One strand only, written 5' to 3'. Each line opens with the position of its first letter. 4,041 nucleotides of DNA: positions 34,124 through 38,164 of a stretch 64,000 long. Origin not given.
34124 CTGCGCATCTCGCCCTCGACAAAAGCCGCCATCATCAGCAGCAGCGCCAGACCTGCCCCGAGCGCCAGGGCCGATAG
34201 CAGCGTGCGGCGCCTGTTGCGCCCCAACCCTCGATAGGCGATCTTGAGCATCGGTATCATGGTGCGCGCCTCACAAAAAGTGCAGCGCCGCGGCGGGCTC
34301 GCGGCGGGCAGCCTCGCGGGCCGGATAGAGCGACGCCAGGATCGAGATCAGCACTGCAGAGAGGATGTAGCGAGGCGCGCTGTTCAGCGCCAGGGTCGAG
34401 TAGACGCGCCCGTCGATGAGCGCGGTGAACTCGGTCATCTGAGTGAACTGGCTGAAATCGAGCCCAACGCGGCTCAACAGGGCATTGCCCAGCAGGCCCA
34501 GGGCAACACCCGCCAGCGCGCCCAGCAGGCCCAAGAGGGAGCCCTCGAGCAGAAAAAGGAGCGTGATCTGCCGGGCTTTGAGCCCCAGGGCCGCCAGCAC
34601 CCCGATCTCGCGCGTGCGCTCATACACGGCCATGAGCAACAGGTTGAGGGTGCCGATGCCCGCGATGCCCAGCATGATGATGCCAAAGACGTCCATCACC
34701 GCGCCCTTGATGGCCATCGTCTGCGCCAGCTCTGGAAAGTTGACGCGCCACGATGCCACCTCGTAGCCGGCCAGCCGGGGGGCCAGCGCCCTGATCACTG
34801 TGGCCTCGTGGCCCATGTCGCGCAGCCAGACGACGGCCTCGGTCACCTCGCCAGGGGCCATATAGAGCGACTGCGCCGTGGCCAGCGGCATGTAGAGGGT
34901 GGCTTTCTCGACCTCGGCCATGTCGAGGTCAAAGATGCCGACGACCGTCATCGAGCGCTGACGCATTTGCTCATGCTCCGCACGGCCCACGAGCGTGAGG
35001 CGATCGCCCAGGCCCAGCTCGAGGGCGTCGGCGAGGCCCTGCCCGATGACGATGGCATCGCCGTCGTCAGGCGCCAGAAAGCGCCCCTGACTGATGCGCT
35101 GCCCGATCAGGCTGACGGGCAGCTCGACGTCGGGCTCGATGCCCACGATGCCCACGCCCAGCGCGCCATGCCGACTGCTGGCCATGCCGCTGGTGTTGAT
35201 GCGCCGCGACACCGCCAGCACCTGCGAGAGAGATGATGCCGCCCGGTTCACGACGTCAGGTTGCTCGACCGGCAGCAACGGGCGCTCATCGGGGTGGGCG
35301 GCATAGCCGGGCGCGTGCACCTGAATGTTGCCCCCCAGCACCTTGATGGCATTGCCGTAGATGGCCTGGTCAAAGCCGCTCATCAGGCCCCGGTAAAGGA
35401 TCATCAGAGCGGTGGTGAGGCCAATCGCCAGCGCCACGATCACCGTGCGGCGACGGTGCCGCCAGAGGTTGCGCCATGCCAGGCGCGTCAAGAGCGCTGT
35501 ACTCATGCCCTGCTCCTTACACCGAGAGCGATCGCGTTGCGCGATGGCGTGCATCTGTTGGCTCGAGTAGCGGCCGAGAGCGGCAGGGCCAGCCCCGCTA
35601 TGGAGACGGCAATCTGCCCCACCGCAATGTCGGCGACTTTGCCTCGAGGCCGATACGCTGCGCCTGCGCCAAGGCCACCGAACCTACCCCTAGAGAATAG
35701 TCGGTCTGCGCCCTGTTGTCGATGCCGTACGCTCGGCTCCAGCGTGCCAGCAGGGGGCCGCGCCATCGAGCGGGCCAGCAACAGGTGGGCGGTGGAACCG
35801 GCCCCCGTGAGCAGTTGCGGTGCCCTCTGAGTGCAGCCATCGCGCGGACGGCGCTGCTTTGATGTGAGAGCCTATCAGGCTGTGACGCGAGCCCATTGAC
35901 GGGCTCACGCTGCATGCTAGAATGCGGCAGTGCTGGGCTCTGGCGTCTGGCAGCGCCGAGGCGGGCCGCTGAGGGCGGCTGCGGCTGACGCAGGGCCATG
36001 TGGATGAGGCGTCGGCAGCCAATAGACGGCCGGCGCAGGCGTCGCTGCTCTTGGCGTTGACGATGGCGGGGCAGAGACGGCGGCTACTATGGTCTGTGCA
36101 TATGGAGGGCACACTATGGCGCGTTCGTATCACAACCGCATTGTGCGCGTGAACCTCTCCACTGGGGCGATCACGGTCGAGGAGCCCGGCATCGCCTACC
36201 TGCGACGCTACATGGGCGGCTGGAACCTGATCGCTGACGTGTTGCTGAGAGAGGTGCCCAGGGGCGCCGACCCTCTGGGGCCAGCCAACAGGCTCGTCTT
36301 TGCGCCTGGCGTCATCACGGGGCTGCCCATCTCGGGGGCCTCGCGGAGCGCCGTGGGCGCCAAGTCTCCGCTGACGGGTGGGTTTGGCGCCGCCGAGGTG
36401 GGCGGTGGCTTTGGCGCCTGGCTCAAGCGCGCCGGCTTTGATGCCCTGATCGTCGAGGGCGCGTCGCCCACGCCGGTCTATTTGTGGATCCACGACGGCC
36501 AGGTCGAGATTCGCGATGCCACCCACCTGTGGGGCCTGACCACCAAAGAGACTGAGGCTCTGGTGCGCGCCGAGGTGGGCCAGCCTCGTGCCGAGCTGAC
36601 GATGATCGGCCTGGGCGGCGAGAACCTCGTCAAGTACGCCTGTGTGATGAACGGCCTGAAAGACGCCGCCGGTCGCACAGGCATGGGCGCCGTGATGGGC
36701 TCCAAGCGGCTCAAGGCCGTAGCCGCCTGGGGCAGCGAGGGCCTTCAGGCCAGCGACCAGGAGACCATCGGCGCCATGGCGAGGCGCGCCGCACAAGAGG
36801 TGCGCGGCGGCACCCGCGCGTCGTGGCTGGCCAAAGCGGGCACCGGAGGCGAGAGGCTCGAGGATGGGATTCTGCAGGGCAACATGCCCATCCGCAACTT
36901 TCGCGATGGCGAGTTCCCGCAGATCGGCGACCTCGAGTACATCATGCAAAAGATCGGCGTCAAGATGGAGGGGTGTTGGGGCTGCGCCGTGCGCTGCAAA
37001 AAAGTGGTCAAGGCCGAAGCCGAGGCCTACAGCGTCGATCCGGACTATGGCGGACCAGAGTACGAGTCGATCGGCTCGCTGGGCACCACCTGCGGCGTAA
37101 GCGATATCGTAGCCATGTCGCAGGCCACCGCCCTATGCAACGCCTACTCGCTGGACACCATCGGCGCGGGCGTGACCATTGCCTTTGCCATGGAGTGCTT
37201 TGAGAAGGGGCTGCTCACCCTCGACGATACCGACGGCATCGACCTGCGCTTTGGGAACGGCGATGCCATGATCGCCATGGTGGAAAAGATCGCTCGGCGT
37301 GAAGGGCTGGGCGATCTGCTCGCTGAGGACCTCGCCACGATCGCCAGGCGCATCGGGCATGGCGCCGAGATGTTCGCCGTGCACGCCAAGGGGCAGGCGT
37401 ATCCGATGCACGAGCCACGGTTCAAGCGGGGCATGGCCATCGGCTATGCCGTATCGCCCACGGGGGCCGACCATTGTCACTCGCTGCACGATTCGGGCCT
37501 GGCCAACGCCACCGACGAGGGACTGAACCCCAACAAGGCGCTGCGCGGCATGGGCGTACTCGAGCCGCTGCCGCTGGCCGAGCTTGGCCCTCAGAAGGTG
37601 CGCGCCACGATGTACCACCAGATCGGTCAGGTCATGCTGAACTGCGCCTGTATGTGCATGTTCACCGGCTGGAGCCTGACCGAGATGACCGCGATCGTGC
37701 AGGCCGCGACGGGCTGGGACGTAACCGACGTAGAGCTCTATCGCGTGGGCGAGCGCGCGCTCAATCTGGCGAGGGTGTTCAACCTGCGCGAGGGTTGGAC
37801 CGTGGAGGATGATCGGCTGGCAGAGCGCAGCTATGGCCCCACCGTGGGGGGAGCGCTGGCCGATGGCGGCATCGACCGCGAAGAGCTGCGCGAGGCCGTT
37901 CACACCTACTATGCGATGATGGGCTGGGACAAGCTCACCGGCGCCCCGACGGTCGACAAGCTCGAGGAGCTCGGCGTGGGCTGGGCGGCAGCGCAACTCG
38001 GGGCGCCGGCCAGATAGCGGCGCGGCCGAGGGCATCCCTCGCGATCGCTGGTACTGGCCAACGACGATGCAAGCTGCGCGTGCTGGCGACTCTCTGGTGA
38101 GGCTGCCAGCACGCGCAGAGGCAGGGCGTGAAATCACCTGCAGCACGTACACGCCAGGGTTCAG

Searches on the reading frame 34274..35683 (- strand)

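Call 24: search_protein_families(library=pfam, proteins=[window:34274-35683:-], max_evalue=0.0001)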
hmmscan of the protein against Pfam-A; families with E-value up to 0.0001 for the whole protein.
window:34274-35683:- (470 aa): 2 families
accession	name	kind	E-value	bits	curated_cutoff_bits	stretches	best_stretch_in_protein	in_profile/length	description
PF02687.27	FtsX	-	2.4e-17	63.5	25.5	1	332-463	2-120/120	FtsX-like permease C-terminal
PF12704.14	MacB_PCD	-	6.8e-16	59.6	27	1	81-300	2-204/207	MacB-like periplasmic core domain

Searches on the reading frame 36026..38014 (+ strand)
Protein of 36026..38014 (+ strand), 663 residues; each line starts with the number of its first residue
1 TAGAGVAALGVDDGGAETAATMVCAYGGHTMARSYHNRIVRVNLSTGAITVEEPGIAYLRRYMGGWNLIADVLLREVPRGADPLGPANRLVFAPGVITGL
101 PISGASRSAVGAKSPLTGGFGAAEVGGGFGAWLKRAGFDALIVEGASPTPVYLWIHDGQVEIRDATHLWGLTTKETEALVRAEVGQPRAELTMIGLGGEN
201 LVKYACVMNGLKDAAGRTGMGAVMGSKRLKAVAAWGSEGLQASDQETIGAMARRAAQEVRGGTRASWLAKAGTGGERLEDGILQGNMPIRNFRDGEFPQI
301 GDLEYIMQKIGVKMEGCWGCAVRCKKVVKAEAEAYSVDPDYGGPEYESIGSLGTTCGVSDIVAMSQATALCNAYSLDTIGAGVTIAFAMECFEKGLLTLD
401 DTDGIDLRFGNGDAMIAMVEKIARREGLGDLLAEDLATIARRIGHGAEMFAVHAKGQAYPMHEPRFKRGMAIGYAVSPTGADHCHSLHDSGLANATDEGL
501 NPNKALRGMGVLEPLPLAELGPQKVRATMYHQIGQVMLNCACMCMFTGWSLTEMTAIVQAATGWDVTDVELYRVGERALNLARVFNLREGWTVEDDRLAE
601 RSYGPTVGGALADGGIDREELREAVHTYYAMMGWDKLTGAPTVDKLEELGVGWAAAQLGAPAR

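Call 24: search_protein_families(library=pfam, proteins=[window:36026-38014:+], max_evalue=0.0001)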
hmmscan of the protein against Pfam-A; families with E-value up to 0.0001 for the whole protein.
window:36026-38014:+ (663 aa): 2 families
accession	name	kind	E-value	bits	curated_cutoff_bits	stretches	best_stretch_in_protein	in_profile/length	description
PF01314.23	AFOR_C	-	6.1e-103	345.4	27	1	267-650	19-384/385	Aldehyde ferredoxin oxidoreductase, domains 2 & 3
PF02730.20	AFOR_N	-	7.7e-70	235.1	29.8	1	38-236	2-198/199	Aldehyde ferredoxin oxidoreductase, N-terminal domain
